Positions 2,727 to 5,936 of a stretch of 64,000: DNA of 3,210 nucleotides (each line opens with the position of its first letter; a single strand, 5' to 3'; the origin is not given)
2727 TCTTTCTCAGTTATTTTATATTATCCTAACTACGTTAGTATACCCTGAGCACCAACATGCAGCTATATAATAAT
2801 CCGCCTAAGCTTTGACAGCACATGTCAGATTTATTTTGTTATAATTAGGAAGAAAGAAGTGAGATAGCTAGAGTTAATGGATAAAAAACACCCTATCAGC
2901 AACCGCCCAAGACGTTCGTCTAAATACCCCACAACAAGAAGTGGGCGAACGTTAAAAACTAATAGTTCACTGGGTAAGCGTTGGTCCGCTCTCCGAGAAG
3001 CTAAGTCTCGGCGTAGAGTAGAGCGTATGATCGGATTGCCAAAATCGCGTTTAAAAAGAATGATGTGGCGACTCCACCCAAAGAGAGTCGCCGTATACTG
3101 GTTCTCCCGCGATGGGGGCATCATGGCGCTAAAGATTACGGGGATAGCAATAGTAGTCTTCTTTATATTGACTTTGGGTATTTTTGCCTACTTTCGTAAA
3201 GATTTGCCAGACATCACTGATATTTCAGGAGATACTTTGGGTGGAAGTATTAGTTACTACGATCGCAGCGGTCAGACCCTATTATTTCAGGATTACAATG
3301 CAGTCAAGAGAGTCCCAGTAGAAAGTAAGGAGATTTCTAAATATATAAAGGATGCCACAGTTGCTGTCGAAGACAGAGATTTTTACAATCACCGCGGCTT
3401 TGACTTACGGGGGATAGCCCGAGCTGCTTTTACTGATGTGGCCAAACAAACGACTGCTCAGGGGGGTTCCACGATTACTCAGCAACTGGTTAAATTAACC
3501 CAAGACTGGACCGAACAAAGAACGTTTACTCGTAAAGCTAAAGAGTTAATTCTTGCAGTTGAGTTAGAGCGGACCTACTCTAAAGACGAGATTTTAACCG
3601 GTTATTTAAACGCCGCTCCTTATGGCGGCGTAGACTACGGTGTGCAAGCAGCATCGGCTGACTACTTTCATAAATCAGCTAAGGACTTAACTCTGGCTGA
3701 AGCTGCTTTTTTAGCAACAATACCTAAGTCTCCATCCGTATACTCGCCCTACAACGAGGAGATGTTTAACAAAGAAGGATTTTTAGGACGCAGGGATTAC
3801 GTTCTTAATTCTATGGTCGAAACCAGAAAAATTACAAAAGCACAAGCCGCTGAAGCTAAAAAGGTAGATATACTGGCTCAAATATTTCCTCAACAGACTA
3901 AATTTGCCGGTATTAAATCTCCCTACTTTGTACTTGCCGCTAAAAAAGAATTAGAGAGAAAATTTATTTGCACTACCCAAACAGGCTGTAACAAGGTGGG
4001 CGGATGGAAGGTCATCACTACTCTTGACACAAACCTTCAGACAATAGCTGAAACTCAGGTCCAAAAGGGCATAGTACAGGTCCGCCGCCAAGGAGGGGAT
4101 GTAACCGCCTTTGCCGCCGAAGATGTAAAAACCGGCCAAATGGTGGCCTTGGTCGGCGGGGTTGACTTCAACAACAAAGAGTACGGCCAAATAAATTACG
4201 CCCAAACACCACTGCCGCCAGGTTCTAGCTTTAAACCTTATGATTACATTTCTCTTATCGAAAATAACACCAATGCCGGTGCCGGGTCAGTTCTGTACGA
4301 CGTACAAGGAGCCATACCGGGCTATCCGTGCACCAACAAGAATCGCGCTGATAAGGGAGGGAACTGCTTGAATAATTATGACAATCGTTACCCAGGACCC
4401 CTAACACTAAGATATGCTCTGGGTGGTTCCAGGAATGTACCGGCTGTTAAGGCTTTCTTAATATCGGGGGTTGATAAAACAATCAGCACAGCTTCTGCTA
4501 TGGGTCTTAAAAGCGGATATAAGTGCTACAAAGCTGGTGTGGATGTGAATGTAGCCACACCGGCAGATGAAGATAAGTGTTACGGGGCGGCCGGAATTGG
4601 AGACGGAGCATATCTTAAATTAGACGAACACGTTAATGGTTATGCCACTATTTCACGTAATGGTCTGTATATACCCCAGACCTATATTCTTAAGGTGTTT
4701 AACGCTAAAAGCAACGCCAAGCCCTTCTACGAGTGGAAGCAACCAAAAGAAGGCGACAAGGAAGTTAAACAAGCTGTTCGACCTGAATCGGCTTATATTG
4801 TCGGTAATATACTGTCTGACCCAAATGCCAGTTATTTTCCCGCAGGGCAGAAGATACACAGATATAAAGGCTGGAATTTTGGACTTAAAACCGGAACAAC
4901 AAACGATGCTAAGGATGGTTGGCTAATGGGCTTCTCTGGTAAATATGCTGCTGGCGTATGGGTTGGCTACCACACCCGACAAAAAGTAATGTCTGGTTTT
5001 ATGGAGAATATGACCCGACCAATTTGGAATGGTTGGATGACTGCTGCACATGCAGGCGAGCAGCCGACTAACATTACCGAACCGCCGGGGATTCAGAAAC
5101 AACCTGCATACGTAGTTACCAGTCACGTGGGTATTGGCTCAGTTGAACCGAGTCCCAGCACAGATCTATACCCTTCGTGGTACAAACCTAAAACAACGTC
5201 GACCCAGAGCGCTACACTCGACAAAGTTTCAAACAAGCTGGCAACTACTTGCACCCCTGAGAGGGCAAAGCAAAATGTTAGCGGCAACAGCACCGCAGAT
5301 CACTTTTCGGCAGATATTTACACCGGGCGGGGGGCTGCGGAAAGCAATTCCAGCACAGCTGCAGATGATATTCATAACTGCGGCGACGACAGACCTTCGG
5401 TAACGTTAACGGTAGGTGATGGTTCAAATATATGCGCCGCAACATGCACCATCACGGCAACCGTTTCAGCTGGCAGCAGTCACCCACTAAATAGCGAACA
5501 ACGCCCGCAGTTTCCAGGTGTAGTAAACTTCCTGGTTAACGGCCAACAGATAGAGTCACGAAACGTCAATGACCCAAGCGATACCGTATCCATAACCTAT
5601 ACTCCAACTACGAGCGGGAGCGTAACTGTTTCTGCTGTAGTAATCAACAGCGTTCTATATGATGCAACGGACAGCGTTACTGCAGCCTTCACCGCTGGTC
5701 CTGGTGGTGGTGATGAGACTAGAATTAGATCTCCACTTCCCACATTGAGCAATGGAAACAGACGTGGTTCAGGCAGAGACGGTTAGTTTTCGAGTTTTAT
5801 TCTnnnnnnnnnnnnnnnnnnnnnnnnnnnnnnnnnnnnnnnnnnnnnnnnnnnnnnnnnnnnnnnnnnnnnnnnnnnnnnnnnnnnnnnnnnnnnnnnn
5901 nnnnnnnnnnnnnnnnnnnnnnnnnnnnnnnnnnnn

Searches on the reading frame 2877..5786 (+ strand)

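Call 60: search_protein_families(library=pfam, proteins=[window:2877-5786:+], max_evalue=0.00001)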
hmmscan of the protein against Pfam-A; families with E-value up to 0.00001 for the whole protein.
window:2877-5786:+ (969 aa): 2 families
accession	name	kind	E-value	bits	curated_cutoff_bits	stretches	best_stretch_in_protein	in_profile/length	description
PF00912.28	Transgly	-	4.7e-59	199.2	27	1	141-313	10-177/178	Transglycosylase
PF00905.27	Transpeptidase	-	2.5e-12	47.1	22.1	1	412-700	3-266/299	Penicillin binding protein transpeptidase domain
